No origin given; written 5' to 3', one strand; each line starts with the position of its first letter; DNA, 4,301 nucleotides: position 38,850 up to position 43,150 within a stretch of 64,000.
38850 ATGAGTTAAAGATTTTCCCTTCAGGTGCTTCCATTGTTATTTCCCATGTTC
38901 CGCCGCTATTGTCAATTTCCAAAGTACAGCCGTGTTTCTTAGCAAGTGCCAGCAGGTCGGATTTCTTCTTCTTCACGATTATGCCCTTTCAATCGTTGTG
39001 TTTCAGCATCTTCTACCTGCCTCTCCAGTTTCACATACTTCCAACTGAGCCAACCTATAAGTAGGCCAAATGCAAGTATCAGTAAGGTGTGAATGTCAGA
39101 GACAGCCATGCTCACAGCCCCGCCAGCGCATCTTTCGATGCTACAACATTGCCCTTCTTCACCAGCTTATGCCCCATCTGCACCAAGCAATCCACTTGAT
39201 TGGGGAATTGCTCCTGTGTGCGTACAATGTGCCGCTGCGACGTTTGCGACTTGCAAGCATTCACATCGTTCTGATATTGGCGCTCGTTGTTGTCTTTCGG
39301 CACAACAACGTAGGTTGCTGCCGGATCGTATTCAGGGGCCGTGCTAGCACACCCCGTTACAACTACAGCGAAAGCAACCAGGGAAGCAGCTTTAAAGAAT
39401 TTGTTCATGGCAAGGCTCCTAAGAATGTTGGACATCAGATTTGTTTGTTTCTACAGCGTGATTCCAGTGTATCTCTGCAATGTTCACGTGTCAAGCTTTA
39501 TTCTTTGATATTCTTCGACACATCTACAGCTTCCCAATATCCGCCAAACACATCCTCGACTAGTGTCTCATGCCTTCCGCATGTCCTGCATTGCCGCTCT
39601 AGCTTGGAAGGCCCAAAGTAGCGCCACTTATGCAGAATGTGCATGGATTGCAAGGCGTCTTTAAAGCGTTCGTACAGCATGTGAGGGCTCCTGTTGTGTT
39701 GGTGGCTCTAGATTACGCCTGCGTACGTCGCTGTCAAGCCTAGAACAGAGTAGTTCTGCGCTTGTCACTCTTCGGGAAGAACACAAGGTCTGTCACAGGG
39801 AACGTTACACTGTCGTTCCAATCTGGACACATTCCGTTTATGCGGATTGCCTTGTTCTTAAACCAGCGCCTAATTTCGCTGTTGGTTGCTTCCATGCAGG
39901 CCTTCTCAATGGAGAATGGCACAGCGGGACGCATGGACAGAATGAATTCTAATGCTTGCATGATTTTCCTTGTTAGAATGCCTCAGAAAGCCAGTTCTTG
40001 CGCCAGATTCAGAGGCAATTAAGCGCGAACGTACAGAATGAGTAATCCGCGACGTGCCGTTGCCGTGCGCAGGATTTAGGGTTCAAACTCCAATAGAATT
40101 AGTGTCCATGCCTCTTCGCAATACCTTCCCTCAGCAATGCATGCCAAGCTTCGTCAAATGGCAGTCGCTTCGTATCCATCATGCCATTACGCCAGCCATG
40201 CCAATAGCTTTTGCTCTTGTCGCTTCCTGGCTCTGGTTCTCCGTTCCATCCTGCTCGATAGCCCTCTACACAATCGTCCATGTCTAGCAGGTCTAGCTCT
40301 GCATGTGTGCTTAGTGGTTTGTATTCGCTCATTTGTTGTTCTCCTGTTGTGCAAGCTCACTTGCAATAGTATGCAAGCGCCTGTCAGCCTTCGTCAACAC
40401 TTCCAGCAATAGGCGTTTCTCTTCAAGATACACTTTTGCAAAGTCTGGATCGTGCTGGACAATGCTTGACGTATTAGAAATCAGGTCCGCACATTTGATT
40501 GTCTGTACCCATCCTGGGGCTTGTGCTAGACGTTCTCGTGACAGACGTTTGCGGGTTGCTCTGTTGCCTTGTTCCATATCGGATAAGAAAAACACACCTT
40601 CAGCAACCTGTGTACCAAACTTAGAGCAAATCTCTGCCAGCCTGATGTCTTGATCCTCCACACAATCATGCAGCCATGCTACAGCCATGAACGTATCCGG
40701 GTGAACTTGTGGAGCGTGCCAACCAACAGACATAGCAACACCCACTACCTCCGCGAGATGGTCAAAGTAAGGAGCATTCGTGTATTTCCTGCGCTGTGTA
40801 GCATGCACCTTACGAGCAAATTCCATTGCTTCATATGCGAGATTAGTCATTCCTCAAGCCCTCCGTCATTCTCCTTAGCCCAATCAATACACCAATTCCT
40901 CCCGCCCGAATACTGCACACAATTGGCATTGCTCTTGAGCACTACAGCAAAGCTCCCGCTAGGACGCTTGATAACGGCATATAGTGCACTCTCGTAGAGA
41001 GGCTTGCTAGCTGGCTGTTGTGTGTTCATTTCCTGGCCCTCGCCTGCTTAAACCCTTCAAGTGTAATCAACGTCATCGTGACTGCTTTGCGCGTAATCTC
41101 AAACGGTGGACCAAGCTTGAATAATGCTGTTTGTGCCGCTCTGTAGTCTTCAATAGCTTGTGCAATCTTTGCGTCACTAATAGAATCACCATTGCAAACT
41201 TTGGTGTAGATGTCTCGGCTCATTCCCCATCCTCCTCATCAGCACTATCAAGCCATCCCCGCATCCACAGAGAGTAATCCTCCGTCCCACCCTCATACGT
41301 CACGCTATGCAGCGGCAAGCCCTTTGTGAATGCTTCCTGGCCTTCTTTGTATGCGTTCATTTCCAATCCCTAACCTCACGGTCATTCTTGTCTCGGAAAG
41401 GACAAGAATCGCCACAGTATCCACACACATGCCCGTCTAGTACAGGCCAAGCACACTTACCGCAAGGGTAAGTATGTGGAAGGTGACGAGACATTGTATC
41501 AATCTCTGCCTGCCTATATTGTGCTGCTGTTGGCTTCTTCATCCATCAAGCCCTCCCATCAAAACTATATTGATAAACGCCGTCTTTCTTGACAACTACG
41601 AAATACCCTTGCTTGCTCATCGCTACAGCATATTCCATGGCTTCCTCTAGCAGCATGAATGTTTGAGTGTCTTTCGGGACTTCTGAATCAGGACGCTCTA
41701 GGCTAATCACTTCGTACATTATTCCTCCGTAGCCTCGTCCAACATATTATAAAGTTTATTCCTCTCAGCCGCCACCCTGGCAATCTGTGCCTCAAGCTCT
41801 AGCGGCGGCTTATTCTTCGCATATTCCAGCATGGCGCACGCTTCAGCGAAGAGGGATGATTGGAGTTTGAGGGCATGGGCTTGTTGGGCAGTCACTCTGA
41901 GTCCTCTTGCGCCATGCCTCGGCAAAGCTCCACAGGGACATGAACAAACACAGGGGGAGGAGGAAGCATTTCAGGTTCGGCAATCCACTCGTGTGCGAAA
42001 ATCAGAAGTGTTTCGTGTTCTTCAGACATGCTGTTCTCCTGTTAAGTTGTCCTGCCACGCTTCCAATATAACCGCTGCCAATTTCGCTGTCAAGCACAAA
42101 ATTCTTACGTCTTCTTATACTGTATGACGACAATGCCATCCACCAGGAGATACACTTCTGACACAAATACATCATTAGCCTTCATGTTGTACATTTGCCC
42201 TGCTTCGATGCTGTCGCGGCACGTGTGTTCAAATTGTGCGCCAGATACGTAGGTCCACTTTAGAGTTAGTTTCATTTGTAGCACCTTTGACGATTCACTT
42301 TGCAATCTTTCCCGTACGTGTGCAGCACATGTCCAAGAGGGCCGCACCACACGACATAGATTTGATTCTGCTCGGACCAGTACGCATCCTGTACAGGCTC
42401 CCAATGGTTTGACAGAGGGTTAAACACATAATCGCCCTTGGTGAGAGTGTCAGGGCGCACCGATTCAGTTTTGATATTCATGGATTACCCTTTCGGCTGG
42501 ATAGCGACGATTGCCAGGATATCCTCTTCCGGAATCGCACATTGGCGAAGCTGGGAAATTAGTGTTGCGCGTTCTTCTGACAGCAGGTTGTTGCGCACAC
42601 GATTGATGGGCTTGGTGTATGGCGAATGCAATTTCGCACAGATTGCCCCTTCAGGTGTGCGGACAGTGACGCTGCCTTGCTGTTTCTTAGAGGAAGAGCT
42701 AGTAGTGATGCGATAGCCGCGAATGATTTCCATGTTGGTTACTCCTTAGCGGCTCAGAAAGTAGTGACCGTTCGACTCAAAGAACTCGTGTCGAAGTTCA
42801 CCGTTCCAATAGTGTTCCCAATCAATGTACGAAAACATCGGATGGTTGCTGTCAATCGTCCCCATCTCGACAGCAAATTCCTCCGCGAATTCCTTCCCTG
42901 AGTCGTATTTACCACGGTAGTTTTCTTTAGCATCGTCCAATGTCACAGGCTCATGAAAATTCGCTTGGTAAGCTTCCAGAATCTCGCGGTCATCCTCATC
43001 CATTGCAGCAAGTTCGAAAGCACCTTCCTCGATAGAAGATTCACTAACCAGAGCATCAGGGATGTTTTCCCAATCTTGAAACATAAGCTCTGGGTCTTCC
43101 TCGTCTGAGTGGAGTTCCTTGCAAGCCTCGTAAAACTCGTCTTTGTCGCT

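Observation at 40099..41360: Stringent-response / ribosome-targeting cluster: small alarmone hydrolase flanked by two RMF-like small proteins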

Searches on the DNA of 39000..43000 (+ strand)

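Call 5: search_dna_similar(query=window:39000-43000:+, collection=phages, mode=near, max_rows=25)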
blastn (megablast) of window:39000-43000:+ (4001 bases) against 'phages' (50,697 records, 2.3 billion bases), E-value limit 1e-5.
No match.

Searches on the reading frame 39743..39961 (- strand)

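Call 3: search_protein_families(library=pfam, proteins=[window:39743-39961:-], max_evalue=1)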
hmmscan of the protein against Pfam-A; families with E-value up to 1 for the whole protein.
window:39743-39961:- (73 aa): 1 family
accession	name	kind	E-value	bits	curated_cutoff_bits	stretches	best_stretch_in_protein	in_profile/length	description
PF20488.3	Birna_VP1_thumb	-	0.18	12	25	1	18-54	105-140/167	Birnavirus RNA dependent RNA polymerase (VP1), thumb domain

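Call 4: search_protein_families(library=phrogs, proteins=[window:39743-39961:-], max_evalue=0.01)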
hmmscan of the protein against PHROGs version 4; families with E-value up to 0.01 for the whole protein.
window:39743-39961:- (73 aa): 1 family
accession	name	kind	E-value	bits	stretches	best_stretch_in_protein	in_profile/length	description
phrog_28515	-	unknown function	1.9e-10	41.9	1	24-73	64-113/113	-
